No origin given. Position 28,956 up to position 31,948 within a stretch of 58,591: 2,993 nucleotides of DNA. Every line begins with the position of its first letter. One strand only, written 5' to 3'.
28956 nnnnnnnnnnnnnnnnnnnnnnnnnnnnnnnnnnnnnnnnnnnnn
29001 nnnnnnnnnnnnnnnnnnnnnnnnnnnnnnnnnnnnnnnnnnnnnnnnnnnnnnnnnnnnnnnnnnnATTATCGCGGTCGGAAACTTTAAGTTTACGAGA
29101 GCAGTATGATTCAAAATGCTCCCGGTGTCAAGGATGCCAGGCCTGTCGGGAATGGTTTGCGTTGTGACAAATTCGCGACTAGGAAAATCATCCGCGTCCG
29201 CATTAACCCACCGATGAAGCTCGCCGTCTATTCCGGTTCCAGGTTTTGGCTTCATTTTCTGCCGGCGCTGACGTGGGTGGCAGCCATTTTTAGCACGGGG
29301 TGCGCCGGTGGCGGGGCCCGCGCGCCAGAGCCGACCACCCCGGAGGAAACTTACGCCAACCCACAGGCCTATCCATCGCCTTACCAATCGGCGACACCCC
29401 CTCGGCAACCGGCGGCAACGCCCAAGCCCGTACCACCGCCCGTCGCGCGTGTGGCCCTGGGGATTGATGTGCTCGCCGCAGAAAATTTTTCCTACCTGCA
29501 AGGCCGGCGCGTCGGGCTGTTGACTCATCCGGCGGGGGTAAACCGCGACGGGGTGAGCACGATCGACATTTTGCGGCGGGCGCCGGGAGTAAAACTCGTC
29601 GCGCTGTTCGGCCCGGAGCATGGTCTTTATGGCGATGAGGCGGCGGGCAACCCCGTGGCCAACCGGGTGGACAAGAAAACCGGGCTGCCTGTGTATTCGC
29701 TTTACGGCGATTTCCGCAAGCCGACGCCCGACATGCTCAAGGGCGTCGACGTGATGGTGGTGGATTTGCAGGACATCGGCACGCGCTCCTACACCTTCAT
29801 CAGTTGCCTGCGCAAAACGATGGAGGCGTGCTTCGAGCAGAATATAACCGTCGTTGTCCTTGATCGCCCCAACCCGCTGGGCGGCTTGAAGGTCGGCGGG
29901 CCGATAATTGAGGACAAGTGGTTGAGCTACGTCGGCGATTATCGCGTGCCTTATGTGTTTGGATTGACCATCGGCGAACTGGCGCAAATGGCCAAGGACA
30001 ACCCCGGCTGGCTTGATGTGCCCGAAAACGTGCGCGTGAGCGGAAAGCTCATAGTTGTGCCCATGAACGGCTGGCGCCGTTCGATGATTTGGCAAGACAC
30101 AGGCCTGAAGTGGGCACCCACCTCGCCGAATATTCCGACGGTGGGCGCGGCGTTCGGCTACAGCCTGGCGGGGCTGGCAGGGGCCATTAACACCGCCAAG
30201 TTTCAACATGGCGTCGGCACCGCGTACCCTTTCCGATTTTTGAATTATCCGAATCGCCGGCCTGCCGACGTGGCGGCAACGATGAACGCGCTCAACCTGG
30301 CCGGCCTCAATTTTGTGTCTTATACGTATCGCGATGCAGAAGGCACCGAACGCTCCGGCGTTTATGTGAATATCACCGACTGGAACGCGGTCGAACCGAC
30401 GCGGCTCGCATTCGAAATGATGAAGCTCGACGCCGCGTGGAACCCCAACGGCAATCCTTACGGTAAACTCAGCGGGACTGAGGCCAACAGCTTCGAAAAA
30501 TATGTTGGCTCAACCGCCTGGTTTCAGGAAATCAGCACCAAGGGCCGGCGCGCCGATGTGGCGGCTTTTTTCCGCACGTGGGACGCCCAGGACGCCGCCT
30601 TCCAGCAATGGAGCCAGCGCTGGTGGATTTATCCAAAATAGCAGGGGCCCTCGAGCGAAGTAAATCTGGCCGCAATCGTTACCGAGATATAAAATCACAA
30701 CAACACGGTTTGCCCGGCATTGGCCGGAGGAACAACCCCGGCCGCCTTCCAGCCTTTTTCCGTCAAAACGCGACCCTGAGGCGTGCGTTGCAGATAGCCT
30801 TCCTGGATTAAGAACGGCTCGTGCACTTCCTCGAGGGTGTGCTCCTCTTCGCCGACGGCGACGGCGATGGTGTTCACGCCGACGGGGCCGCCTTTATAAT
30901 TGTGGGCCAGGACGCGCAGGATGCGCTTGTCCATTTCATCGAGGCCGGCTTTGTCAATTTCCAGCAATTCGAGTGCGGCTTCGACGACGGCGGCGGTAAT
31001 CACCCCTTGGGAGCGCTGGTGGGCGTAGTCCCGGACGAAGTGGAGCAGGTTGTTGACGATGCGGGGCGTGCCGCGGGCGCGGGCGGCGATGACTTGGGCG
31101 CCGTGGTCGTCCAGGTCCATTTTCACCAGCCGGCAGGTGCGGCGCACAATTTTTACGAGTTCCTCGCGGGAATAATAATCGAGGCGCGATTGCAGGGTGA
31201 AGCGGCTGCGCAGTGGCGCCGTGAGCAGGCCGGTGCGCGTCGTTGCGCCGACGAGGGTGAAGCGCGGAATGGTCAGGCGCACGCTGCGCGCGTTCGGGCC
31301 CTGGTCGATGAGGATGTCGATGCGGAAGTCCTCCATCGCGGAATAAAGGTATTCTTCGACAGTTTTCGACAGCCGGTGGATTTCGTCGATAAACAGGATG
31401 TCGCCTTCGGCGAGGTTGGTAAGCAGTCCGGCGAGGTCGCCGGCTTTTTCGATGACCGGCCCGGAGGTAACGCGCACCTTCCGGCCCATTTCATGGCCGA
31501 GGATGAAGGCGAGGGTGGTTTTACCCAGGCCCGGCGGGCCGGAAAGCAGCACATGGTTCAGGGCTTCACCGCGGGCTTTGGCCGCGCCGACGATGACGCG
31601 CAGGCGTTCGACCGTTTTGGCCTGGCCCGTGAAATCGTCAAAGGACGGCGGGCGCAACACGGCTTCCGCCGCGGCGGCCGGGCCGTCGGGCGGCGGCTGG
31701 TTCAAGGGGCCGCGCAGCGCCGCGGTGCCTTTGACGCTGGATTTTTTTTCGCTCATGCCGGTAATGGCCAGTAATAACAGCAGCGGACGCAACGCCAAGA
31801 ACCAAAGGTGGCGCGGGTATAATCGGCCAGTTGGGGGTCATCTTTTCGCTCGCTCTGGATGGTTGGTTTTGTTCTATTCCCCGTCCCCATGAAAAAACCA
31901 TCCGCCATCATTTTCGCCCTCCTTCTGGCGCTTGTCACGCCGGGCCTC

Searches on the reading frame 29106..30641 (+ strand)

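Call 53: search_protein_families(library=pfam, proteins=[window:29106-30641:+], max_evalue=0.0001)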
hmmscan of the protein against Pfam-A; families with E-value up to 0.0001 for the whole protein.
window:29106-30641:+ (511 aa): 2 families
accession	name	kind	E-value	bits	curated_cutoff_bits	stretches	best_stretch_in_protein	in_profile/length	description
PF07075.17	NamZ_N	-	1.3e-78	263.5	26.9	1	136-346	1-202/203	Exo-beta-N-acetylmuramidase NamZ, N-terminal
PF20732.2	NamZ_C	-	1.4e-16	62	25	1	362-509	10-152/152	Exo-beta-N-acetylmuramidase NamZ, C-terminal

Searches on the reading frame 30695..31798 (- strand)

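Call 53: search_protein_families(library=pfam, proteins=[window:30695-31798:-], max_evalue=0.0001)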
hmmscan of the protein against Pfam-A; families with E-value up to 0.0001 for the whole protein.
window:30695-31798:- (367 aa): 8 families
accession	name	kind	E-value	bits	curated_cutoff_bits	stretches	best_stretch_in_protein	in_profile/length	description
PF05496.18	RuvB_N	-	2.8e-73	245.4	27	1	48-206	1-159/159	Holliday junction DNA helicase RuvB P-loop domain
PF05491.19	RuvB_C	-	2e-24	85.8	24.7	1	284-352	2-70/72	RuvB C-terminal winged helix domain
PF17864.7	AAA_lid_4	-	5.7e-23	80.9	27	1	209-282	1-74/74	RuvB AAA lid domain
PF00004.35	AAA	-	5.3e-19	69.4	21.2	1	83-205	1-128/131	ATPase family associated with various cellular activities (AAA)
PF07728.20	AAA_5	-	1.5e-08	35.1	22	1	82-200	1-139/139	AAA domain (dynein-related subfamily)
PF06068.19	TIP49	-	1.7e-05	24.7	23.8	0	55-111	25-81/347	TIP49 P-loop domain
PF13191.12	AAA_16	-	4.5e-05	24.4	32.6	0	56-110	2-55/167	AAA ATPase domain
PF01078.27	Mg_chelatase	-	4.9e-05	23.3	20.3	0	81-99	23-41/207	Magnesium chelatase, subunit ChlI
